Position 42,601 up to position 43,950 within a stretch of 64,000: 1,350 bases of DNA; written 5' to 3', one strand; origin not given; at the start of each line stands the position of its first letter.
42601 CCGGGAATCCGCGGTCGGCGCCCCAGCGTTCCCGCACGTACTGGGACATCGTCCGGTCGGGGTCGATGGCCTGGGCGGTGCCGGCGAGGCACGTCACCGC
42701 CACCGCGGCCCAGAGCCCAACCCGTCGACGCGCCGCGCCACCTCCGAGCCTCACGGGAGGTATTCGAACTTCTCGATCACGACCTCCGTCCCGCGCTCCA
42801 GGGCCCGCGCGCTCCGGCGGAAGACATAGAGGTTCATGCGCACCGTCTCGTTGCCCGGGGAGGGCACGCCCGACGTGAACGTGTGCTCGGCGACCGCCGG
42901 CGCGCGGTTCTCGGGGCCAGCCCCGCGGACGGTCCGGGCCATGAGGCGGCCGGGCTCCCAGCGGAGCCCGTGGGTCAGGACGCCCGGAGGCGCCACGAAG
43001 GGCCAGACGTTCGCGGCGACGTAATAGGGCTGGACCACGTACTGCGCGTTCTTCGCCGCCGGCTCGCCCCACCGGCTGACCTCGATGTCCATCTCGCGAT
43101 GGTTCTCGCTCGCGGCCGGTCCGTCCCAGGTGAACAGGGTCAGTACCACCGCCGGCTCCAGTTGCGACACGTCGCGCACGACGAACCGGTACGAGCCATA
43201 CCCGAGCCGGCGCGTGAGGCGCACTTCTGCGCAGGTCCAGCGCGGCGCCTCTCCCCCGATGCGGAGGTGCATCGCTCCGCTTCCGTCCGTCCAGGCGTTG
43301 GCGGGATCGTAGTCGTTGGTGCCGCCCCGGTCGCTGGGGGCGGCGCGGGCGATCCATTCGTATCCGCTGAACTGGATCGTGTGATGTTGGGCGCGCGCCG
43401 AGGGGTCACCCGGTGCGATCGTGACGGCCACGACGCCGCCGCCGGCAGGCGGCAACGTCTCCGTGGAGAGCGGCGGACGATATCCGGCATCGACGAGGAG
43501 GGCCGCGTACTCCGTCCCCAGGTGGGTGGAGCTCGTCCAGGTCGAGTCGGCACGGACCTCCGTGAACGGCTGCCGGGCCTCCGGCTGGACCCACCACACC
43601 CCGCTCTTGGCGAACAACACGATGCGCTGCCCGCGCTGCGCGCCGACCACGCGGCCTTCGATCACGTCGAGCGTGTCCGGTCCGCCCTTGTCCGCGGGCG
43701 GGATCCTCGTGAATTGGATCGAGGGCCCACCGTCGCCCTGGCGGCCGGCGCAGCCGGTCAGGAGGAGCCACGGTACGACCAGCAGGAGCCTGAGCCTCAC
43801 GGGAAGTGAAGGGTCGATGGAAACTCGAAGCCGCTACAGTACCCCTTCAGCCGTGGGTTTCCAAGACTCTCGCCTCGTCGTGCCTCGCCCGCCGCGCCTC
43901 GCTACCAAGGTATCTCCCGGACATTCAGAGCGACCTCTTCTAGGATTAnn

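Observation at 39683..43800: GH16-like lipoprotein translationally coupled (GTGA) to a beta-propeller HisKA_3 sensor kinase: candidate glycan-sensing pair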

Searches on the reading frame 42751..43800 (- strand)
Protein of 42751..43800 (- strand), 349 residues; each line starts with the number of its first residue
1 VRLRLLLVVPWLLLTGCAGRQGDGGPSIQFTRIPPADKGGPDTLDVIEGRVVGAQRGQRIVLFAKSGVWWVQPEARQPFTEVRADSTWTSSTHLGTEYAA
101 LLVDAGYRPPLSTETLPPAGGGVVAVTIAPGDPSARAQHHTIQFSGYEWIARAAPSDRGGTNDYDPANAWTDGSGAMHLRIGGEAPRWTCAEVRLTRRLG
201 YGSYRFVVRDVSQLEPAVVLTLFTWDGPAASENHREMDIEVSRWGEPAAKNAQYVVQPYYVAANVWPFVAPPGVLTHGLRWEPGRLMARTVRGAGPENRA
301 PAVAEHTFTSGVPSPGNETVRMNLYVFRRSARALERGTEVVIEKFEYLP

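Call 3: search_protein_families(library=pfam, proteins=[window:42751-43800:-], max_evalue=0.01)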
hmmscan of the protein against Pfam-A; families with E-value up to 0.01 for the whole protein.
window:42751-43800:- (349 aa): 0 families

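Call 7: search_protein_families(library=ncbifam, proteins=[window:42751-43800:-], max_evalue=1)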
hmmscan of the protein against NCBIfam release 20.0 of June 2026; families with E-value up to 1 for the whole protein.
window:42751-43800:- (349 aa): 2 families
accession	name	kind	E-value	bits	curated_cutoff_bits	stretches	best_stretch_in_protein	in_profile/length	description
NF047856.1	BGlucanaseBglS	equivalog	2.7e-06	27.1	300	1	167-241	58-133/237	beta-glucanase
NF052392.1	BetGlycExoK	equivalog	0.00016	21.2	350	1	187-255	88-154/261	endo-1,3-1,4-beta-glycanase ExoK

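Call 8: search_solved_structures(query=window:42751-43800:-, max_evalue=10, show_alignments=3)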
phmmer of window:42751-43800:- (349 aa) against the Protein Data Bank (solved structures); distinct sequences matched with E-value up to 10: 12.
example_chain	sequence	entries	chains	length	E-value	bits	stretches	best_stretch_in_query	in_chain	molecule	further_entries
1mac_A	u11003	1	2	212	7.2e-05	25.3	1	174-315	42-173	1,3-1,4-BETA-D-GLUCAN 4-GLUCANOHYDROLASE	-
1byh_A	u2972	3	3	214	7.3e-05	25.3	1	174-315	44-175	HYBRID | 1,3-1,4-BETA-GLUCANASE | 1,3-1,4-BETA-D-GLUCAN 4-GLUCANOHYDROLASE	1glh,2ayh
1u0a_A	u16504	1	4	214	0.00042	22.8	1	174-315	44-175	Beta-glucanase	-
1ajo_A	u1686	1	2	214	0.00047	22.6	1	174-241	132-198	CIRCULARLY PERMUTED (1-3,1-4)-BETA-D-GLUCAN 4-GLUCANOHYDROLASE CPA16M-127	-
1cpn_A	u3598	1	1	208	0.0011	21.4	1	189-315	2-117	CIRCULARLY PERMUTED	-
1cpm_A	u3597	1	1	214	0.0018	20.7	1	189-315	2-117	CIRCULARLY PERMUTED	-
3i4i_A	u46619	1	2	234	0.18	14.2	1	187-241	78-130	1,3-1,4-beta-glucanase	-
3o5s_A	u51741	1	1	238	0.2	14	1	173-241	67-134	Beta-glucanase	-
2jq5_A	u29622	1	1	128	0.49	12.7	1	121-199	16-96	SEC-C motif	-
6p1f_A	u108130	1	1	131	0.52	12.6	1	101-145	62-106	Copper chaperone PCu(A)C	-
6p1g_A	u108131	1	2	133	0.54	12.6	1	101-145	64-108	Copper chaperone PCu(A)C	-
6htn_A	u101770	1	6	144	0.67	12.3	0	167-181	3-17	Fucose-binding lectin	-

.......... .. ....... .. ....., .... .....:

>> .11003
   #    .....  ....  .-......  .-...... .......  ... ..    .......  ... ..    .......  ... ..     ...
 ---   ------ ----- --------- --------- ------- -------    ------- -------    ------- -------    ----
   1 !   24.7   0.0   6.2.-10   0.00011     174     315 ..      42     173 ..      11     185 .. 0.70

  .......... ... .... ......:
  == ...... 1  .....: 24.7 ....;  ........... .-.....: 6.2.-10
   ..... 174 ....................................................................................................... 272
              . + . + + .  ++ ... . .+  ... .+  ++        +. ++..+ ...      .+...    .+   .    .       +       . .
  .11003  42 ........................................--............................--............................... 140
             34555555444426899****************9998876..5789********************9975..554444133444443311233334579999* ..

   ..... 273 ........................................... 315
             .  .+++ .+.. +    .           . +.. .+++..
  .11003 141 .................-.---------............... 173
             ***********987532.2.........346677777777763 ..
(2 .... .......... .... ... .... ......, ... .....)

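Call 10: find_homologous_proteins(query=window:42751-43800:-, max_evalue=0.001)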
Query window:42751-43800:- (349 aa): 3862 proteins with E <= 0.001 among 8000 candidates; the best 120 are listed.
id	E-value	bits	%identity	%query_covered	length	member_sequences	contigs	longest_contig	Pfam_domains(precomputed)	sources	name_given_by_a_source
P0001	5.4e-236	801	100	100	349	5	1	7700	-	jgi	jgi:hypothetical protein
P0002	4.1e-201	686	85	96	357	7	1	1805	-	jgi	jgi:hypothetical protein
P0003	5.1e-201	686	84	100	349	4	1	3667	-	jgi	jgi:hypothetical protein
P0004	2.6e-198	677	84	100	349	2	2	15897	-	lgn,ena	-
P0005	2.9e-198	677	86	95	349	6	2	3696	-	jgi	-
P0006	1.8e-195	667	84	96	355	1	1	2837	-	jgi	jgi:hypothetical protein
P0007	3.1e-195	667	85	98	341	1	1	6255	-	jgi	-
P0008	5.3e-195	666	85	99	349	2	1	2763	-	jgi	jgi:hypothetical protein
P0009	1.6e-192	658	80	100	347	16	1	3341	-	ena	-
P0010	2.2e-192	657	83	95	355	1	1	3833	-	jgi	jgi:hypothetical protein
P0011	5.6e-192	656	81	100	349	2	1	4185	-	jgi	jgi:hypothetical protein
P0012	1.4e-191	655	82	96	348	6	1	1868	-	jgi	jgi:hypothetical protein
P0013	1.0e-190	652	82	100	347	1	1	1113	-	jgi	jgi:hypothetical protein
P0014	1.6e-190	651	84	93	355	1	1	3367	-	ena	-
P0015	2.9e-190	650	81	98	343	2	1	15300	-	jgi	-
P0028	3.1e-168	578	72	100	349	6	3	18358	-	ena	-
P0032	1.2e-162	559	74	93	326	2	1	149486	-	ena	-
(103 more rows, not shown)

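Call 12: find_related_loci(query=A1, collection=genome_contigs, flank=10000)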
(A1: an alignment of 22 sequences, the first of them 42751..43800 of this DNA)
Query A1 (349 aa) in genome_contigs; peptide patterns used: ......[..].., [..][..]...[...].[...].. (x = any residue, [..] = any of these).
381 stretches matched a pattern; 365 encode a relative of the query (tblastn E <= 1e-3); the best 80 are kept; 80 distinct loci.
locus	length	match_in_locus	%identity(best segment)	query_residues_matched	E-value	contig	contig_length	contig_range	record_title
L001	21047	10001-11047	61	1-349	2e-140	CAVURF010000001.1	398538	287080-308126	MAG: uncultured Acidobacteriota bacterium isolate MFD05513.bin.2.88 genome assembly, contig: contig_20802, whole genome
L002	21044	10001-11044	60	2-349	5e-139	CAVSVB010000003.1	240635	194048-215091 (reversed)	MAG: uncultured Acidobacteriota bacterium isolate MFD05513.bin.2.158 genome assembly, contig: contig_17186, whole genome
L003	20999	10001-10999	62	17-349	4e-138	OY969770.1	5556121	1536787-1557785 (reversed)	MAG: Candidatus Acidoferrales bacterium isolate MFD09222.bin.1.52 genome assembly, chromosome: 1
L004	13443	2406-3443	60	5-349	5e-136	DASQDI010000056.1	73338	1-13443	MAG TPA_asm: Blastocatellia bacterium isolate SMAG_U11723 k141_209841, whole genome shotgun sequence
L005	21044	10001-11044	61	1-349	8e-136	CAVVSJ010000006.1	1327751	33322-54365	MAG: uncultured Acidobacteriota bacterium isolate MFD02840.bin.1.264 genome assembly, contig: contig_379, whole genome s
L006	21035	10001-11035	58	6-349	8e-135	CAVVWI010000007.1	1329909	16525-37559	MAG: uncultured Acidobacteriota bacterium isolate MFD03399.bin.1.73 genome assembly, contig: contig_8116, whole genome s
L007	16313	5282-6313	61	4-349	6e-135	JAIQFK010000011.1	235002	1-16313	MAG: Terriglobia bacterium isolate SRVP_11 SR-VP_26_10_2019_C_20cm_scaffold_84, whole genome shotgun sequence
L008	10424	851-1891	60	5-349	4e-135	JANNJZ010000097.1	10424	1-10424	MAG: Pyrinomonadaceae bacterium isolate SOY_4_C_metabat_258 SOY_4_C_k141_2302736, whole genome shotgun sequence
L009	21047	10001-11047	57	2-349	2e-133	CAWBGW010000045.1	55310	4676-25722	MAG: uncultured Acidobacteriota bacterium isolate MFD09222.bin.2.125 genome assembly, contig: contig_175906, whole genom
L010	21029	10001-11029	59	7-349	1e-133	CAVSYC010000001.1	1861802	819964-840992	MAG: uncultured Acidobacteriota bacterium isolate MFD05513.bin.1.274 genome assembly, contig: contig_16818, whole genome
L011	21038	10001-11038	61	3-349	1e-133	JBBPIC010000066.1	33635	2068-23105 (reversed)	MAG: Acidobacteriota bacterium isolate BPF2-06-08_bin_1 NODE_69_length_33635_cov_36.390024, whole genome shotgun sequenc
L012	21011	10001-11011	61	12-349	5e-133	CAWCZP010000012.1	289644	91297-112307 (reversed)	MAG: uncultured Acidobacteriota bacterium isolate MFD09206.bin.2.100 genome assembly, contig: contig_27173, whole genome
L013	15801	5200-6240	58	6-349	8e-133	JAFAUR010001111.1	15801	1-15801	MAG: Acidobacteriaceae bacterium isolate CP_BM_RX_15 BM_RX_k147_9874366, whole genome shotgun sequence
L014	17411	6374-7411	56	3-349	7e-131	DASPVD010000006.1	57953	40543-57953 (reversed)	MAG TPA_asm: Candidatus Eremiobacteraceae bacterium isolate SMAG_U12320 k141_329279, whole genome shotgun sequence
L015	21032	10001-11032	57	5-349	2e-130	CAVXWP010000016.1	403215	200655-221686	MAG: Blastocatellia bacterium isolate MFD04944.bin.1.11 genome assembly, contig: contig_82268, whole genome shotgun sequ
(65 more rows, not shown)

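Call 18: predict_structure(alignment_id=A1)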
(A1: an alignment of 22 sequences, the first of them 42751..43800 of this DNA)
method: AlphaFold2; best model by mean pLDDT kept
length: 349 residues; sequences in the alignment: 22
mean_pLDDT: 71.1   pTM: 0.65
mean pLDDT of the five models: 71.1, 68.3, 65.3, 62.9, 60.9
residues with pLDDT >= 90: 57; 70-90: 139; 50-70: 90; < 50: 63
segments of 3 or more residues with pLDDT < 50: 1-23, 156-160, 184-186, 226-232, 244-260, 328-331
pLDDT, mean of each block of 10 residues (from residue 1): 47 42 73 78 78 90 76 71 91 84 89 79 92 81 90 56 77 89 58 78 84 57 46 56 48 36 62 82 81 73 79 62 57 60 89
secondary structure, 60 per line:
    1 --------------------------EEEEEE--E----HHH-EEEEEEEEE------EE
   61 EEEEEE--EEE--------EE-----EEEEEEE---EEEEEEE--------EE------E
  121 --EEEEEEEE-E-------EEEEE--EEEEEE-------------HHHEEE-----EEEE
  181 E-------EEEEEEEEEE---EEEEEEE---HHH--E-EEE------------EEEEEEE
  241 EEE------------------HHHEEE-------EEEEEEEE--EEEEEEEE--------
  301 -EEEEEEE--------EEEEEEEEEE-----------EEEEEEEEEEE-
elements in order: E27-32 E44-52 E59-66 E69-71 E87-93 E97-103 E123-130 E140-144 E147-152 E169-171 E177-181 E189-198 E202-208 E219-221 E234-243 E265-267 E275-282 E285-292 E302-308 E317-326 E338-348

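Call 20: fold_search(model_id=the predicted structure, library=pdb)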
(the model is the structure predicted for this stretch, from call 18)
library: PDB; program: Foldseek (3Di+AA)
matches with E <= 10: 1453; with E <= 0.001: 9
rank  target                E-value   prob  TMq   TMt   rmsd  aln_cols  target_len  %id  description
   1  1u0a_A                5.3e-06  1.00  0.36  0.54   6.2       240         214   20  Crystal structure of the engineered beta-1,3-1,4-endoglucanase H(A16-M) in complex with beta-glucan tetrasaccharide (released 2005-09-06)
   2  3i4i_A                2.3e-05  1.00  0.34  0.51   6.8       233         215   15  Crystal structure of a prokaryotic beta-1,3-1,4-glucanase (lichenase) derived from a mouse hindgut metagenome (released 2010-07-21)
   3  1byh_A                3.4e-05  1.00  0.36  0.55   6.0       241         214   19  MOLECULAR AND ACTIVE-SITE STRUCTURE OF A BACILLUS (1-3,1-4)-BETA-GLUCANASE (released 1993-10-31)
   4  3o5s                  4.5e-05  1.00  0.35  0.53   7.1       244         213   16  Crystal Structure of the endo-beta-1,3-1,4 glucanase from Bacillus subtilis (strain 168) (released 2011-07-13)
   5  1mac_A                7.0e-05  1.00  0.36  0.56   6.1       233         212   19  CRYSTAL STRUCTURE AND SITE-DIRECTED MUTAGENESIS OF BACILLUS MACERANS ENDO-1,3-1,4-BETA-GLUCANASE (released 1995-02-27)
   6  1gbg                  9.2e-05  1.00  0.33  0.50   9.3       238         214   17  BACILLUS LICHENIFORMIS BETA-GLUCANASE (released 1995-12-07)
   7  4gkx_A                2.3e-04  1.00  0.27  0.36   8.2       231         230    8  Crystal structure of a carbohydrate-binding domain (released 2013-06-05)
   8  3i4i_B                2.5e-04  1.00  0.32  0.49   9.8       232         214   15  Crystal structure of a prokaryotic beta-1,3-1,4-glucanase (lichenase) derived from a mouse hindgut metagenome (released 2010-07-21)
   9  4w65                  6.6e-04  1.00  0.36  0.51   8.0       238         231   13  Crystal Structure of Glycosyl hydrolase family protein from Mycobacterium fortuitum (released 2014-09-03)
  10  4wzf_B                1.5e-03  1.00  0.34  0.47   8.5       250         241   11  Crystal structural basis for Rv0315, an immunostimulatory antigen and pseudo beta-1, 3-glucanase of Mycobacterium tube (released 2015-12-09)
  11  3l8q_A                1.6e-03  0.12  0.10  0.10  20.8       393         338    7  Structure analysis of the type II cohesin dyad from the adaptor ScaA scaffoldin of Acetivibrio cellulolyticus (released 2010-05-05)
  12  8jp4_B                1.7e-03  0.99  0.28  0.31   7.3       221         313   10  Cryo-EM structure of the head region of full-length ERGIC-53 with MCFD2 (form A) (released 2024-04-17)
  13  2dup_B                1.8e-03  0.95  0.24  0.32   9.8       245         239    8  Crystal structure of VIP36 exoplasmic/lumenal domain, metal-free form (released 2007-07-24)
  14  8jp4_A                1.9e-03  0.99  0.29  0.30   7.2       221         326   10  Cryo-EM structure of the head region of full-length ERGIC-53 with MCFD2 (form A) (released 2024-04-17)
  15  8jpg_A                2.2e-03  0.99  0.29  0.23   6.7       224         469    9  Cryo-EM structure of full-length ERGIC-53 with MCFD2 (released 2024-04-17)
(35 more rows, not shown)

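Call 23: search_solved_structures(query=A1, max_evalue=1, show_alignments=1)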
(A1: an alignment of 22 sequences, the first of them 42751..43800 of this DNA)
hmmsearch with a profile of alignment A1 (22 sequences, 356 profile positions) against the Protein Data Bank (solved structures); distinct sequences matched with E-value up to 1: 12.
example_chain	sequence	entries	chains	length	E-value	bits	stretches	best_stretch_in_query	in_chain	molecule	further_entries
1mac_A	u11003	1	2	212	1.4e-08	37.1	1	155-295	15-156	1,3-1,4-BETA-D-GLUCAN 4-GLUCANOHYDROLASE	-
1byh_A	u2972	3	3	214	1.5e-08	37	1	156-295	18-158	HYBRID | 1,3-1,4-BETA-GLUCANASE | 1,3-1,4-BETA-D-GLUCAN 4-GLUCANOHYDROLASE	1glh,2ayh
1ajo_A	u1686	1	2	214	2.7e-07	32.9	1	155-248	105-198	CIRCULARLY PERMUTED (1-3,1-4)-BETA-D-GLUCAN 4-GLUCANOHYDROLASE CPA16M-127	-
1u0a_A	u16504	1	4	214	4.5e-07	32.1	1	156-295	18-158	Beta-glucanase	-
1cpn_A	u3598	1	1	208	7.9e-05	24.8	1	196-295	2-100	CIRCULARLY PERMUTED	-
1ajk_A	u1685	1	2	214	9e-05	24.6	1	155-215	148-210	CIRCULARLY PERMUTED (1-3,1-4)-BETA-D-GLUCAN 4-GLUCANOHYDROLASE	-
1cpm_A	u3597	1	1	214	0.00013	24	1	196-295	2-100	CIRCULARLY PERMUTED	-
3o5s_A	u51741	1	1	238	0.00055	22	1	152-250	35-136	Beta-glucanase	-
1gbg_A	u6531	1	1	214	0.0011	21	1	168-254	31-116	(1,3-1,4)-BETA-D-GLUCAN 4 GLUCANOHYDROLASE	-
3i4i_A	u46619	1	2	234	0.0018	20.3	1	180-251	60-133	1,3-1,4-beta-glucanase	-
6htn_A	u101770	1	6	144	0.046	15.7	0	174-194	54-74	Fucose-binding lectin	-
3wvj_A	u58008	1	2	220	0.28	13.1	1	195-248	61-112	Beta-glucanase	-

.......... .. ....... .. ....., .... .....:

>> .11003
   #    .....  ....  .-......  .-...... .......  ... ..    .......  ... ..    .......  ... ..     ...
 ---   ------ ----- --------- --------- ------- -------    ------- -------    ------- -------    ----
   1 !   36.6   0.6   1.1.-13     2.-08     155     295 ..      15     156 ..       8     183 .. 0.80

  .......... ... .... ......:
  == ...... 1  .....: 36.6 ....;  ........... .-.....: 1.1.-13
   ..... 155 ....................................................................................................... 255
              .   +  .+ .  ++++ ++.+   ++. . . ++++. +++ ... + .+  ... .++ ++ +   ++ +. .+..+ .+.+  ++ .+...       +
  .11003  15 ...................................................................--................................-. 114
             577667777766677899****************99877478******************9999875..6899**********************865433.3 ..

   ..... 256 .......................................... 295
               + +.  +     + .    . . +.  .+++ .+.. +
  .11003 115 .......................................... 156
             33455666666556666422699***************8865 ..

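Call 25: search_protein_families(library=pfam, alignment_id=A1, max_evalue=10)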
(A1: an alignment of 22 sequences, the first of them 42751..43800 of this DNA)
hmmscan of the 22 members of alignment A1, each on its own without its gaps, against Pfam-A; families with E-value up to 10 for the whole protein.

A. member 1, window:42751-43800:- (349 aa): 0 families

B. families by the number of members that match (of 22 scanned): 4 families
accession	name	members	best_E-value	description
PF23368.1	DUF7092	2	0.026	Domain of unknown function (DUF7092)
PF14041.11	Lipoprotein_21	1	0.18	LppP/LprE lipoprotein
PF14653.11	IGFL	1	0.25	Insulin growth factor-like family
PF13627.12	LptM_cons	1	4.2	LPS-assembly lipoprotein LptM, conserved region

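Call 46: find_encoding_contigs(protein=P0032, flank=10000, max_places=2)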
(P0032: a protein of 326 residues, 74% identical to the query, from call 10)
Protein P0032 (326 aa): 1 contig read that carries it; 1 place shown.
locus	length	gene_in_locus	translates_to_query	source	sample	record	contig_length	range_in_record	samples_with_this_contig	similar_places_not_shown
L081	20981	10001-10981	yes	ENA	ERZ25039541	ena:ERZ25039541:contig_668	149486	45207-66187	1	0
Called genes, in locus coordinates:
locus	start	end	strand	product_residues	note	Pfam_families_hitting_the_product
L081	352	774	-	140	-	PF25183:OMP_b-brl_4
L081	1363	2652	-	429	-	PF25183:OMP_b-brl_4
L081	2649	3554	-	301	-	PF07715:Plug (weak), PF25183:OMP_b-brl_4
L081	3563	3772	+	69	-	-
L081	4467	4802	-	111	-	PF00085:Thioredoxin, PF14595:Thioredoxin_9 (weak), PF13098:Thioredoxin_2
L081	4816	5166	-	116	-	-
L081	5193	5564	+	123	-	-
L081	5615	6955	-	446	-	PF19335:HMBD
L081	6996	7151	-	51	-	PF04945:YHS (weak)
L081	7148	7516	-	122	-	PF02583:Trns_repr_metal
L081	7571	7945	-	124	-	PF14325:DUF4383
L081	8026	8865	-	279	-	PF01694:Rhomboid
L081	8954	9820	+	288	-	PF00326:Peptidase_S9 (faint), PF00561:Abhydrolase_1, PF12146:Hydrolase_4, PF12697:Abhydrolase_6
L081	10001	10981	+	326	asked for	-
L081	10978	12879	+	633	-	PF07494:Reg_prop (faint), PF16819:DUF5074 (faint)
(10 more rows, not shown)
